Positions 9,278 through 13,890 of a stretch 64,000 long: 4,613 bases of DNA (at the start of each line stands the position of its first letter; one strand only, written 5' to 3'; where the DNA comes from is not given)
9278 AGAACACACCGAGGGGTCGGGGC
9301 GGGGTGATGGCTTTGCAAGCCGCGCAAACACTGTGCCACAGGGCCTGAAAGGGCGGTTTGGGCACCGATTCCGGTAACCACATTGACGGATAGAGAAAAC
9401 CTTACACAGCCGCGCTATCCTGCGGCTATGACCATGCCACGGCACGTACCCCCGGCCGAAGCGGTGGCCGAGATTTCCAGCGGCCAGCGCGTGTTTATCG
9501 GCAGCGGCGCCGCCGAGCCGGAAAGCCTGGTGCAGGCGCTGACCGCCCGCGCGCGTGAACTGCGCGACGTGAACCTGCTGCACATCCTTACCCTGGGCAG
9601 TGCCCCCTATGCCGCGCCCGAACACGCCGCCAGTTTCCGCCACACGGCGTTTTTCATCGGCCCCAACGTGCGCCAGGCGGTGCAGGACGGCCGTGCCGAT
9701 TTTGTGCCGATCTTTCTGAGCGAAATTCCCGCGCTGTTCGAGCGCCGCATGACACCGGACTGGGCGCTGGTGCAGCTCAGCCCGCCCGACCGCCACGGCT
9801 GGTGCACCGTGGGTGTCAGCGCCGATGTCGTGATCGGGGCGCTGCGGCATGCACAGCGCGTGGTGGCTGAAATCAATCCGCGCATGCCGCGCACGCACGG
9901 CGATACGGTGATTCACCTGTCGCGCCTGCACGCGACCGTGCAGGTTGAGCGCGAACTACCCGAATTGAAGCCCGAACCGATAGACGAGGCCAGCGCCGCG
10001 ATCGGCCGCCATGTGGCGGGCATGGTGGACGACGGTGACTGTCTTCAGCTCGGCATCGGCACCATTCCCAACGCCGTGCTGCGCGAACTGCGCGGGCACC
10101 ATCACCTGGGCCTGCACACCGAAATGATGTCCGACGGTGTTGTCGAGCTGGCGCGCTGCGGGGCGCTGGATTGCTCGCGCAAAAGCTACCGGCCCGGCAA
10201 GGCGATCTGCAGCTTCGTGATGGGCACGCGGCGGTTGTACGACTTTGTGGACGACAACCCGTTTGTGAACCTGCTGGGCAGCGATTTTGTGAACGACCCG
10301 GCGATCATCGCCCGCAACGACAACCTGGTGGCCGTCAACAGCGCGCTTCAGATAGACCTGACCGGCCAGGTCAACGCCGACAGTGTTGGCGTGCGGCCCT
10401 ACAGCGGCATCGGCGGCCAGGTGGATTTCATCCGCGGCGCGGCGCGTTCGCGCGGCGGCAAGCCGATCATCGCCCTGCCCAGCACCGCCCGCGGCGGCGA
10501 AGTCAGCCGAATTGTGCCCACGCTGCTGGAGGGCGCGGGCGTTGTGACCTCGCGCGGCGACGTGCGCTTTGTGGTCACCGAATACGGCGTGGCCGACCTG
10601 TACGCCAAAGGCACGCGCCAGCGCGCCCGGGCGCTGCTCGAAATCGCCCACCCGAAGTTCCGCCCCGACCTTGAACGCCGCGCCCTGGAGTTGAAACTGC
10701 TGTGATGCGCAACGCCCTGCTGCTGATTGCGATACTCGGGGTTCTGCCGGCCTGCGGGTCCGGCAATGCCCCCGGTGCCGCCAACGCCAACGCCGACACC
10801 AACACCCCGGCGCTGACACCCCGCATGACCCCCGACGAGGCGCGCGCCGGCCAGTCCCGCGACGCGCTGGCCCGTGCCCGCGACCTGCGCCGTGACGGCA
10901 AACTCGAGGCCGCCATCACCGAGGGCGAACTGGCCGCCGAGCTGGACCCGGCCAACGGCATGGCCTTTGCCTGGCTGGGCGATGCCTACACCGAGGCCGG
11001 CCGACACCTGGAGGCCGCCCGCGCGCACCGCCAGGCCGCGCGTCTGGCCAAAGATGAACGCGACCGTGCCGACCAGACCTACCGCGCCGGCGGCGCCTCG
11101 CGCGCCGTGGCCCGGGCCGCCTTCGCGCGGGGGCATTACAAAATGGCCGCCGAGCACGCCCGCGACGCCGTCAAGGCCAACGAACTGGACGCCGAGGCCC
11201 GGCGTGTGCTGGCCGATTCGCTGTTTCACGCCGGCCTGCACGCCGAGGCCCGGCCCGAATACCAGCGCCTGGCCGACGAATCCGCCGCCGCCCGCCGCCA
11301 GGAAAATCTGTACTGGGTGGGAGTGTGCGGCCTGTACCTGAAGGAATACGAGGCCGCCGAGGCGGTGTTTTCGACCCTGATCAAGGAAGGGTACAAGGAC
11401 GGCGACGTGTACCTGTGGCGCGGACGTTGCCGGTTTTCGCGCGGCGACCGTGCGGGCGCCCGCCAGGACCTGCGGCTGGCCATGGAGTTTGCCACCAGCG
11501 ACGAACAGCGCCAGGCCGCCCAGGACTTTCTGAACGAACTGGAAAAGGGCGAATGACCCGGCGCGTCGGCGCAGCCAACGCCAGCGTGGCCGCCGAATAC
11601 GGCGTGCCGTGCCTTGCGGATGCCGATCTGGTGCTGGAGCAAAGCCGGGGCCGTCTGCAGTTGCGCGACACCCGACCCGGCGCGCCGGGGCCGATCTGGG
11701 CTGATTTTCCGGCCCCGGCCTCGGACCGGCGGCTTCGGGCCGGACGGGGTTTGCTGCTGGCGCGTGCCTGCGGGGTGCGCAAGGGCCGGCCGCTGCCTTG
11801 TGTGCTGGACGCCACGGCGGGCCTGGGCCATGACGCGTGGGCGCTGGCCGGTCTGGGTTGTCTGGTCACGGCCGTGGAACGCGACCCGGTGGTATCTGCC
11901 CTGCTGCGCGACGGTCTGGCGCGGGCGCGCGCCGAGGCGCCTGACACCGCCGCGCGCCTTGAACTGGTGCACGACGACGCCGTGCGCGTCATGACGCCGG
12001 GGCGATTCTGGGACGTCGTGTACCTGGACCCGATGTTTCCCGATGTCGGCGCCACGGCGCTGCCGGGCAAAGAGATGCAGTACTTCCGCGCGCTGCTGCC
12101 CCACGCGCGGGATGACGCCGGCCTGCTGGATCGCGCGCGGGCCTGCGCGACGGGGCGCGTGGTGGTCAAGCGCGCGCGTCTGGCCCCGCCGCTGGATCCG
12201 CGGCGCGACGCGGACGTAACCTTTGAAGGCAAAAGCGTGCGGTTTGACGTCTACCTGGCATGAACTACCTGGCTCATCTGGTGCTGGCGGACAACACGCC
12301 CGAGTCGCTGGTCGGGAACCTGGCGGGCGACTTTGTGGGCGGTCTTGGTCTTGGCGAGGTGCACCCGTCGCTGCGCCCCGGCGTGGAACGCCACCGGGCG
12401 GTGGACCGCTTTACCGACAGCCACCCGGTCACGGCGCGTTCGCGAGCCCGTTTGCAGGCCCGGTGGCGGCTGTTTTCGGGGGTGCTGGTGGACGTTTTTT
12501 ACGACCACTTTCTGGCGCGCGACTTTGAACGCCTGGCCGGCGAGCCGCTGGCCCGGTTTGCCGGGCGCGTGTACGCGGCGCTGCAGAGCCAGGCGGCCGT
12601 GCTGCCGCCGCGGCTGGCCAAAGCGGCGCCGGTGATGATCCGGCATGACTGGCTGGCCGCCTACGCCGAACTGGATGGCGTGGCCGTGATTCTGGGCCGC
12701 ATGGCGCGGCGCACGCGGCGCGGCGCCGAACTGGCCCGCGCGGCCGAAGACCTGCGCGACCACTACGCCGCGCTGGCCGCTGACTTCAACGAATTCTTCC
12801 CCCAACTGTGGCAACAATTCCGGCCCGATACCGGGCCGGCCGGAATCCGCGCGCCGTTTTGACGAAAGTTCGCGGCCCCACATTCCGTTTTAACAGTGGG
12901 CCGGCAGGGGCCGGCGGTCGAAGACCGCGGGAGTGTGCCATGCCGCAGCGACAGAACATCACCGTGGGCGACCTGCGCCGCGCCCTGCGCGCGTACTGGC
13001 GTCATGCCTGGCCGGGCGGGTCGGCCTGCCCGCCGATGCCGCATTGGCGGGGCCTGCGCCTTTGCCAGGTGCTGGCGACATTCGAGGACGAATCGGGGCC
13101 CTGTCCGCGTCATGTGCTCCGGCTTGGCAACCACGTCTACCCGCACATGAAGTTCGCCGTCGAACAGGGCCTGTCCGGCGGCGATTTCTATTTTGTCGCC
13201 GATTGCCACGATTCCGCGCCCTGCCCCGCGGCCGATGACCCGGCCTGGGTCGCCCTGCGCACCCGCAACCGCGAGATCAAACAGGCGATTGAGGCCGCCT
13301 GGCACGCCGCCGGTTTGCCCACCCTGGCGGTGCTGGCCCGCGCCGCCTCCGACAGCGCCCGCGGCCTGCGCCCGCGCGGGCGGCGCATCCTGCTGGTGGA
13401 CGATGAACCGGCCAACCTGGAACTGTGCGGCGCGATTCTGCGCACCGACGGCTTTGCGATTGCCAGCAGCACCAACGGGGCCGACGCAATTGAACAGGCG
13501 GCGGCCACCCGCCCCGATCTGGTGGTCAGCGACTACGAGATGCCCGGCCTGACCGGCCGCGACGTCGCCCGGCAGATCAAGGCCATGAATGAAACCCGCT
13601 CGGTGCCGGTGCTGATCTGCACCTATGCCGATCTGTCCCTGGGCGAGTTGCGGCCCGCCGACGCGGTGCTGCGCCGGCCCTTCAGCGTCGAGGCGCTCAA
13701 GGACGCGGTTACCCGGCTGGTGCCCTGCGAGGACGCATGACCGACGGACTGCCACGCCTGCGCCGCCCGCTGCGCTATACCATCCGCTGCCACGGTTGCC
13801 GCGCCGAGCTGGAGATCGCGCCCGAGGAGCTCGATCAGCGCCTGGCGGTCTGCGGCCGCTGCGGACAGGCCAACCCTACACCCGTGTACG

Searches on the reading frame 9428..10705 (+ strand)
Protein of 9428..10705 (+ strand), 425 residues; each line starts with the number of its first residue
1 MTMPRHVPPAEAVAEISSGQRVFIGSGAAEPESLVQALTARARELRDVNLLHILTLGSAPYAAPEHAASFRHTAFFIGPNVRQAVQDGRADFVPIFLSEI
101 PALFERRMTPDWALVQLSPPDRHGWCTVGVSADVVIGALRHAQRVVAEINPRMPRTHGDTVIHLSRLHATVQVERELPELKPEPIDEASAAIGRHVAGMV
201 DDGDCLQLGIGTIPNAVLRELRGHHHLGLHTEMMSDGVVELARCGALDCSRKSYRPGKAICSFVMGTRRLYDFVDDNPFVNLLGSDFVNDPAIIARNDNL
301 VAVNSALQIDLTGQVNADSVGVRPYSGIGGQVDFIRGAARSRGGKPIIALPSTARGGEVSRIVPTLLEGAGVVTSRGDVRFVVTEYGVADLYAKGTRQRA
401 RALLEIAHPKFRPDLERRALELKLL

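Call 64: search_protein_families(library=pfam, proteins=[window:9428-10705:+], max_evalue=0.001)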
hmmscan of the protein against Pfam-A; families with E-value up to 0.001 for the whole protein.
window:9428-10705:+ (425 aa): 3 families
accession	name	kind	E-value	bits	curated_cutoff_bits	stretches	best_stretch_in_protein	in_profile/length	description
PF13336.12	AcetylCoA_hyd_C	-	2.7e-63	212.9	23.7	1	266-418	1-153/154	Acetyl-CoA hydrolase/transferase C-terminal domain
PF02550.21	AcetylCoA_hydro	-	8.4e-26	91.6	24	1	14-176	23-191/198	Acetyl-CoA hydrolase/transferase N-terminal domain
PF00455.28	DeoRC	-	0.0005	20.5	31.8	0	190-233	7-50/160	DeoR C terminal sensor domain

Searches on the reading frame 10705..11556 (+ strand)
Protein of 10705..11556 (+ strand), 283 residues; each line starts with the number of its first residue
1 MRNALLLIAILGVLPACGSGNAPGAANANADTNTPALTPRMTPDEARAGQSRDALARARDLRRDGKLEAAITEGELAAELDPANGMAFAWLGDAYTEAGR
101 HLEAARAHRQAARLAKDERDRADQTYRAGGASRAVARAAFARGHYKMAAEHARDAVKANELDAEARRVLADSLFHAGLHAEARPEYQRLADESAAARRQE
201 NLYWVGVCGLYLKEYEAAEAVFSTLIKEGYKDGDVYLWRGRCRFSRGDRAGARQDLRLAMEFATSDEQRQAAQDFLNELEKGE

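Call 84: search_protein_families(library=pfam, proteins=[window:10705-11556:+], max_evalue=0.001)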
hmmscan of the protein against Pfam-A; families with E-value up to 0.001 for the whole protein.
window:10705-11556:+ (283 aa): 7 families
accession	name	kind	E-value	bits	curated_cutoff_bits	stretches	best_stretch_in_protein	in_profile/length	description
PF13432.12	TPR_16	-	1.7e-13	51.2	32.7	2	136-194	4-62/65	Tetratricopeptide repeat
PF07719.23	TPR_2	-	7.4e-09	35.5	27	0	135-159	7-31/34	Tetratricopeptide repeat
PF13181.12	TPR_8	-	0.00012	22.4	25.7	0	89-117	5-33/34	Tetratricopeptide repeat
PF14863.12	Alkyl_sulf_dimr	-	0.00014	22.7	26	1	128-183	66-123/139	Alkyl sulfatase dimerisation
PF14559.12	TPR_19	-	0.00014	22.5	25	0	139-195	1-57/68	Tetratricopeptide repeat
PF13428.12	TPR_14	-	0.0002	22.2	23.5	0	132-171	4-43/44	Tetratricopeptide repeat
PF13431.12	TPR_17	-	0.00029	21.3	24.4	0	77-104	5-32/34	Tetratricopeptide repeat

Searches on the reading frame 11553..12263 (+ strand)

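Call 84: search_protein_families(library=pfam, proteins=[window:11553-12263:+], max_evalue=0.001)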
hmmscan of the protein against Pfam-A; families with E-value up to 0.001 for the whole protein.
window:11553-12263:+ (236 aa): 1 family
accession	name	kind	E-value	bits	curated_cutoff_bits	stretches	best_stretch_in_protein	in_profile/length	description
PF04445.19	SAM_MT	-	5.1e-57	193.4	26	1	14-235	4-229/230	Putative SAM-dependent methyltransferase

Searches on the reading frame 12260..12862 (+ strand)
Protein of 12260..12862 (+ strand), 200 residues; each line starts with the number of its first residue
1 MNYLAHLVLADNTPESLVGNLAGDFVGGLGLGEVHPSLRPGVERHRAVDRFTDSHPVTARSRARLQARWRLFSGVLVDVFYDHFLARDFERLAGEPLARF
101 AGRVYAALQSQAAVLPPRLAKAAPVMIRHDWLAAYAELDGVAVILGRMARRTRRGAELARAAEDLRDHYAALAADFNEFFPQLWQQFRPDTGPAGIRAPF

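Call 84: search_protein_families(library=pfam, proteins=[window:12260-12862:+], max_evalue=0.001)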
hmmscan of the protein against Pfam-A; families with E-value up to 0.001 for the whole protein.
window:12260-12862:+ (200 aa): 1 family
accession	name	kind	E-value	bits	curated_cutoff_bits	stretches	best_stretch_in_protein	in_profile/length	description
PF04336.18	ACP_PD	-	4.9e-64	216.2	27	1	1-183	1-183/183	Acyl carrier protein phosphodiesterase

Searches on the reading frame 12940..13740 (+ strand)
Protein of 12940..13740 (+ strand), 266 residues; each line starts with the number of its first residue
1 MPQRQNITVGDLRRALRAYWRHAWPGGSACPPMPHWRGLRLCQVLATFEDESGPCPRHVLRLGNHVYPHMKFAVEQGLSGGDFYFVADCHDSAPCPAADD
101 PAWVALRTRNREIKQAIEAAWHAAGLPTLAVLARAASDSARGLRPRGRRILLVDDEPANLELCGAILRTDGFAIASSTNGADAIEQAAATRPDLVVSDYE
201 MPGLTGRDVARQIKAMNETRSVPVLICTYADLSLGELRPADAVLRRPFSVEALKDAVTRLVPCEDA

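Call 84: search_protein_families(library=pfam, proteins=[window:12940-13740:+], max_evalue=0.001)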
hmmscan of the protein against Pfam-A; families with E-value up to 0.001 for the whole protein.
window:12940-13740:+ (266 aa): 1 family
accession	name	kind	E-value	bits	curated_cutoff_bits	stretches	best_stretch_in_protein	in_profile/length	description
PF00072.30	Response_reg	-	4.6e-18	65.8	30.2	1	150-230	1-79/111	Response regulator receiver domain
